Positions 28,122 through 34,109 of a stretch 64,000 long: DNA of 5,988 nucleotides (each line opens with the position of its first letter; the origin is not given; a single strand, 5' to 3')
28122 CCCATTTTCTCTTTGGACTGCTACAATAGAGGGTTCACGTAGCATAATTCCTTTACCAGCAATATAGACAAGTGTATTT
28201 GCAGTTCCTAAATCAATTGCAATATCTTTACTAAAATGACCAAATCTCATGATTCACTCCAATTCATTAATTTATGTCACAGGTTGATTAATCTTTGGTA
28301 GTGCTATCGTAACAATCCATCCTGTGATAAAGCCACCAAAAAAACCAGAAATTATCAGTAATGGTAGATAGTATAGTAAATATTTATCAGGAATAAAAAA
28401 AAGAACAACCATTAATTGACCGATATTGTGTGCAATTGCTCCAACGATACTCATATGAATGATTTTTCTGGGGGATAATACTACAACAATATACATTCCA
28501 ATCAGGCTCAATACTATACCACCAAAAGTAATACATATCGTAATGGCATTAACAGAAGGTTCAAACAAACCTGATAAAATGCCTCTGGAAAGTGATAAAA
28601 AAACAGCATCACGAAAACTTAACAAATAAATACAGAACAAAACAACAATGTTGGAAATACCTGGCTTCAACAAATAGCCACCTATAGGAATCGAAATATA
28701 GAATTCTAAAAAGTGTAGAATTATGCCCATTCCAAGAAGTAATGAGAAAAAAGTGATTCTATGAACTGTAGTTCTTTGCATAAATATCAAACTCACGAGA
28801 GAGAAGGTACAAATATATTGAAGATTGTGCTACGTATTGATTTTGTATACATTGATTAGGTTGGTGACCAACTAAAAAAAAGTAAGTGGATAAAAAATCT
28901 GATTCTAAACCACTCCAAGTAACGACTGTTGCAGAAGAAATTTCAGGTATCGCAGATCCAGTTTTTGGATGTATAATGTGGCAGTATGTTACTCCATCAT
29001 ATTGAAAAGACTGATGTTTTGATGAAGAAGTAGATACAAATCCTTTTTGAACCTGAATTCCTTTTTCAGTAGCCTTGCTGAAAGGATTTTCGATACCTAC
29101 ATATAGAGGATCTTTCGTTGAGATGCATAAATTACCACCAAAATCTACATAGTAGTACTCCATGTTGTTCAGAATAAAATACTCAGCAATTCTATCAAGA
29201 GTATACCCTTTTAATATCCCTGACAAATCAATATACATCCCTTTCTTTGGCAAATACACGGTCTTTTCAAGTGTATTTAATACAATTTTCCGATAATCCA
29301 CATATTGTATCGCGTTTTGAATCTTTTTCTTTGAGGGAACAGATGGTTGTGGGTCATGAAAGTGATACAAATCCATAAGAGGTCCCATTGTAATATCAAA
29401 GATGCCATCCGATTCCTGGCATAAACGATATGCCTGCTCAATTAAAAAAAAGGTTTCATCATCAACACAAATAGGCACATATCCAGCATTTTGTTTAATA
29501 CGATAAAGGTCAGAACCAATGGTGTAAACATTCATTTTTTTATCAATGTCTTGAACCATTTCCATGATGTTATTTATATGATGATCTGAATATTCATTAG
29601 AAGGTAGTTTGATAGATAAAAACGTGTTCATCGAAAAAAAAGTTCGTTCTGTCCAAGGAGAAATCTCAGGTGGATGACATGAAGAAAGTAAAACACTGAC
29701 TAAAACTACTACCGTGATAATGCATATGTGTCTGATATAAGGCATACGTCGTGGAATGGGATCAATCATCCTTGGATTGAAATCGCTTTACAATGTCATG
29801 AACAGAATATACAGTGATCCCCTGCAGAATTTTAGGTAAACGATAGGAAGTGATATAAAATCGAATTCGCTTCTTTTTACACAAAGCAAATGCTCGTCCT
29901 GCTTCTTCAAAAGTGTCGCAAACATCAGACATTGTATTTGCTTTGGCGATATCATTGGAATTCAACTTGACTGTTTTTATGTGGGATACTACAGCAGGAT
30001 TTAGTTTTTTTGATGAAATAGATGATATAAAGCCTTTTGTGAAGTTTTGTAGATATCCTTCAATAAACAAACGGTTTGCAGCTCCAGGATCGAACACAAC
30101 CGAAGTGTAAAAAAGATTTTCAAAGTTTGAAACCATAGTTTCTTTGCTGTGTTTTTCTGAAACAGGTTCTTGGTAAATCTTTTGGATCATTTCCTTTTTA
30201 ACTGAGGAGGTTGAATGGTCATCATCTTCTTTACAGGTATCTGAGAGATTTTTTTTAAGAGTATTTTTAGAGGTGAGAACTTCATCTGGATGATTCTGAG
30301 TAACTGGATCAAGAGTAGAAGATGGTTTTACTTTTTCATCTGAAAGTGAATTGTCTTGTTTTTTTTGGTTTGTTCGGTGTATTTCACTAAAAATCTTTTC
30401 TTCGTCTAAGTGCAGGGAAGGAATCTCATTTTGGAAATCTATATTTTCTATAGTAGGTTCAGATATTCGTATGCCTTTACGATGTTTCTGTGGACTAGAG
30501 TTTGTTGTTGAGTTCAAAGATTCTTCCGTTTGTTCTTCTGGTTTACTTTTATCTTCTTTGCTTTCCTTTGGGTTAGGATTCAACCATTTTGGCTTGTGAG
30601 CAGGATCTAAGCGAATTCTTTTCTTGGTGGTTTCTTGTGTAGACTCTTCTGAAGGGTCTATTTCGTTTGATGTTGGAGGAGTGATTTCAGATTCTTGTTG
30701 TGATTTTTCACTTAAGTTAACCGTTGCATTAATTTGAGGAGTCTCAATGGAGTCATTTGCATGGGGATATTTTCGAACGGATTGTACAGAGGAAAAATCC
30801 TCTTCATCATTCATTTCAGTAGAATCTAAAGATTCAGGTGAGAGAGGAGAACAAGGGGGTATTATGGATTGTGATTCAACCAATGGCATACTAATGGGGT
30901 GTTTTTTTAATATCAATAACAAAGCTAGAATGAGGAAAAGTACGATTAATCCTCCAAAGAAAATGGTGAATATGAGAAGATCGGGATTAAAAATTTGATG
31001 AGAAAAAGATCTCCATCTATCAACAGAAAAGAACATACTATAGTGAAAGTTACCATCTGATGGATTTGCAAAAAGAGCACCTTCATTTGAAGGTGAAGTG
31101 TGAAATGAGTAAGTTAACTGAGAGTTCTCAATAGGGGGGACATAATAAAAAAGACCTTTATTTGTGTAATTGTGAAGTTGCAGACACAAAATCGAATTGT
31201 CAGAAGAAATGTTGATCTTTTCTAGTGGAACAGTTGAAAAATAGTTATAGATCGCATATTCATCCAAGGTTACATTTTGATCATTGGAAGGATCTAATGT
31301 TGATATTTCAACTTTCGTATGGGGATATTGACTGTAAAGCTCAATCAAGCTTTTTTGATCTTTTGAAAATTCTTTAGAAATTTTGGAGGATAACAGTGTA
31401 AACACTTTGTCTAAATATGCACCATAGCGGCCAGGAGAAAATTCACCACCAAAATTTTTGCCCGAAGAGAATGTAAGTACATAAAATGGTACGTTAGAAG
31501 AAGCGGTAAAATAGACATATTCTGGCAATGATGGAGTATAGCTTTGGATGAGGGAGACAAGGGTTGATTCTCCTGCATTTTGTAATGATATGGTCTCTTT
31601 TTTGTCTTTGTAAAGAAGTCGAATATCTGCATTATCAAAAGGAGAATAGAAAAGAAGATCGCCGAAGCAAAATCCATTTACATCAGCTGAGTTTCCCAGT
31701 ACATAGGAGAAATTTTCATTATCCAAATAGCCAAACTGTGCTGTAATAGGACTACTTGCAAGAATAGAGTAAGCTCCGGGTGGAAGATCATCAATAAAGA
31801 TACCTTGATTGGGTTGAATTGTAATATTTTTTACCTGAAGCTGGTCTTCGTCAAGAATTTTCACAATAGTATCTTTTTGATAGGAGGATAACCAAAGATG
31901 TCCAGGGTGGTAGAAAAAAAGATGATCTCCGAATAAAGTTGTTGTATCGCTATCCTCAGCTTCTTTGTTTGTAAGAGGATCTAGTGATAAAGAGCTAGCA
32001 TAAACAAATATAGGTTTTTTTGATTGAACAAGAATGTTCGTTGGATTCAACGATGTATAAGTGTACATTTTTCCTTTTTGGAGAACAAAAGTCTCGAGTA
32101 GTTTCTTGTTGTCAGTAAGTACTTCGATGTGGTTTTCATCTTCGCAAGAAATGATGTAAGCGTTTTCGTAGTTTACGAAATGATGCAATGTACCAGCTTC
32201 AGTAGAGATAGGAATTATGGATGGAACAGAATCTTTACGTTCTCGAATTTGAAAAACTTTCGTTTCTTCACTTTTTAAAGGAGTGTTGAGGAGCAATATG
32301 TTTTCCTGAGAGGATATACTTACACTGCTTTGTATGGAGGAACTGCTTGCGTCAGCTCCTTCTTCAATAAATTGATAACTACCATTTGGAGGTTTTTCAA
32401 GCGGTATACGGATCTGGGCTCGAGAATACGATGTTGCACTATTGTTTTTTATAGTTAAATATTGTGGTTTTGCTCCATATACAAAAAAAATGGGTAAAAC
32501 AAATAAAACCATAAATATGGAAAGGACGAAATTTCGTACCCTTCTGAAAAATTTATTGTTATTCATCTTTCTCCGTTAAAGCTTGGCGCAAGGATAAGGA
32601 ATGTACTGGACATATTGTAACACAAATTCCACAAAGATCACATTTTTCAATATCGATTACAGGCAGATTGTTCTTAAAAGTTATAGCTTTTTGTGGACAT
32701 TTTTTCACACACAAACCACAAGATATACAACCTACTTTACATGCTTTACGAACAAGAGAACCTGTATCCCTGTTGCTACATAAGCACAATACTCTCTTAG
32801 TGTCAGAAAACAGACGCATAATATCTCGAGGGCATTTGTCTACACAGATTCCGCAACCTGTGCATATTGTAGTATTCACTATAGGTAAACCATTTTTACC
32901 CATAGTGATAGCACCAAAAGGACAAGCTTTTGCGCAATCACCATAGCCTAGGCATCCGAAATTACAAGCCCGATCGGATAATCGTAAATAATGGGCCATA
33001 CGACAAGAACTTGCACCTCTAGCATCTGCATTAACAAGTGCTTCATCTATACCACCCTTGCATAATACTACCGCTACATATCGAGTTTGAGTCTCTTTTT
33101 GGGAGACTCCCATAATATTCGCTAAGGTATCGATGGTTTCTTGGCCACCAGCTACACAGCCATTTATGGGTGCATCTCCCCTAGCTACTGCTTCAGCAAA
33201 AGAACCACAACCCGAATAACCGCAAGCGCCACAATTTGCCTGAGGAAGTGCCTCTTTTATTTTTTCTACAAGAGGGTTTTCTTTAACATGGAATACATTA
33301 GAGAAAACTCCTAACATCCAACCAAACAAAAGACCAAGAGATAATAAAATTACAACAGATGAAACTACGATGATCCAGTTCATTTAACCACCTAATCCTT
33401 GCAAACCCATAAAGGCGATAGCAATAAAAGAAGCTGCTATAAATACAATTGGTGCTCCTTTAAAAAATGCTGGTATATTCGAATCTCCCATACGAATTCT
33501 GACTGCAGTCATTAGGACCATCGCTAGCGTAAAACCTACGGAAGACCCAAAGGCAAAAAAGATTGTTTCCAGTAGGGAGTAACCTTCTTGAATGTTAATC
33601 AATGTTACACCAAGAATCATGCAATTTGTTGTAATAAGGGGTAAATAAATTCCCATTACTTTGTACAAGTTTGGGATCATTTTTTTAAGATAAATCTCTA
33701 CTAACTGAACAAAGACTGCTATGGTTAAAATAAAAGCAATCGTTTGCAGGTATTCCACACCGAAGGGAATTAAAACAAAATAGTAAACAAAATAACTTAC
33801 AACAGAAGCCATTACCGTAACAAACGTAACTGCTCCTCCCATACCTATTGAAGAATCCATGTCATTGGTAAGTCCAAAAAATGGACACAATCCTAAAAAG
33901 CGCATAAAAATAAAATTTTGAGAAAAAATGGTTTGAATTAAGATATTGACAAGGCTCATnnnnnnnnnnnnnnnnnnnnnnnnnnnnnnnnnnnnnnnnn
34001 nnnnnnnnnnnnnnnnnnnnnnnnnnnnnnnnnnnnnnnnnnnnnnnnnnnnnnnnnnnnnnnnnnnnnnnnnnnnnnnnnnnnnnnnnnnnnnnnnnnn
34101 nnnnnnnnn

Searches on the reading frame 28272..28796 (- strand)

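Call 61: search_protein_families(library=pfam, proteins=[window:28272-28796:-], max_evalue=0.001)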
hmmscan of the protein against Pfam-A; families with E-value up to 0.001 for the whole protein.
window:28272-28796:- (174 aa): 1 family
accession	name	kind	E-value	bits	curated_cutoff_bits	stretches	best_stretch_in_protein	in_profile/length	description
PF07456.16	Hpre_diP_synt_I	-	3.2e-27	95.8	30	1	20-163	1-145/147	Heptaprenyl diphosphate synthase component I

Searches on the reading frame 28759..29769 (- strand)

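Call 61: search_protein_families(library=pfam, proteins=[window:28759-29769:-], max_evalue=0.001)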
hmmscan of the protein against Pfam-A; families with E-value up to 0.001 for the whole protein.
window:28759-29769:- (336 aa): 1 family
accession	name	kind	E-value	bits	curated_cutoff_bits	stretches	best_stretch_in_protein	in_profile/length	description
PF02424.20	ApbE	-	1.2e-59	202.4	25.6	1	47-304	1-250/266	ApbE family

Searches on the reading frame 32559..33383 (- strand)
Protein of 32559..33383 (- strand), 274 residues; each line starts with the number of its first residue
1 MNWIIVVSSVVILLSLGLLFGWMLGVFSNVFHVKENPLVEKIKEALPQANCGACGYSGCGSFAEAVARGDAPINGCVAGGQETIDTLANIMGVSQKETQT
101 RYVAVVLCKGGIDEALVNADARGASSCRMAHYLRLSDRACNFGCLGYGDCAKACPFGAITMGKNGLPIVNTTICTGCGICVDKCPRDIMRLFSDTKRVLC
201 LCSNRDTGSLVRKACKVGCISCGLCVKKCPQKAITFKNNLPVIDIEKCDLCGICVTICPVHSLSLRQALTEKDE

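Call 67: search_protein_families(library=pfam, proteins=[window:32559-33383:-], max_evalue=0.00001)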
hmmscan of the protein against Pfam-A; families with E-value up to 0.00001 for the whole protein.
window:32559-33383:- (274 aa): 12 families
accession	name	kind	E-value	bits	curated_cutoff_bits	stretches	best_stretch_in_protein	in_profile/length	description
PF00037.32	Fer4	-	6.5e-19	67.3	21.1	1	241-261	1-21/24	4Fe-4S binding domain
PF13187.11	Fer4_9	-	7.8e-15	55.1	27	2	219-261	2-50/52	4Fe-4S dicluster domain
PF04060.18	FeS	-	4.2e-14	52.4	23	1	46-77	1-32/33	Putative Fe-S cluster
PF12838.12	Fer4_7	-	6.9e-14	52.5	27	2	219-260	2-50/52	4Fe-4S dicluster domain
PF12837.12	Fer4_6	-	1.3e-11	44.3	25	1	241-261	2-22/24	4Fe-4S binding domain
PF14697.11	Fer4_21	-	6.2e-11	42.7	35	1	144-190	8-58/59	4Fe-4S dicluster domain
PF13237.11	Fer4_10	-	3.8e-10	40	25.5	1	218-259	8-53/53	4Fe-4S dicluster domain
PF13484.11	Fer4_16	-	4.4e-09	37.4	30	0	219-237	2-20/66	4Fe-4S double cluster binding domain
PF12797.12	Fer4_2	-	4.4e-09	36.2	24.5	0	167-185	3-21/22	4Fe-4S binding domain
PF25160.1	LdpA_Fe-S-bd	-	7e-06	26.2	27.6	0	150-192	9-46/49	LdpA Fe-S cluster-binding domain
PF12798.12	Fer4_3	-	7.3e-06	26.9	27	0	174-188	1-15/15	4Fe-4S binding domain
PF12800.12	Fer4_4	-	8e-06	26.2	24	0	173-186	3-16/17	4Fe-4S binding domain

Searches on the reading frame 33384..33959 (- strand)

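Call 67: search_protein_families(library=pfam, proteins=[window:33384-33959:-], max_evalue=0.00001)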
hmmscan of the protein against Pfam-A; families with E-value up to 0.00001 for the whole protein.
window:33384-33959:- (191 aa): 1 family
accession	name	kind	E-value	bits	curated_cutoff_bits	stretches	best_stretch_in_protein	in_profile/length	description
PF02508.19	Rnf-Nqr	-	1.5e-53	181.8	23.8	1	4-189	2-173/174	Rnf-Nqr subunit, membrane protein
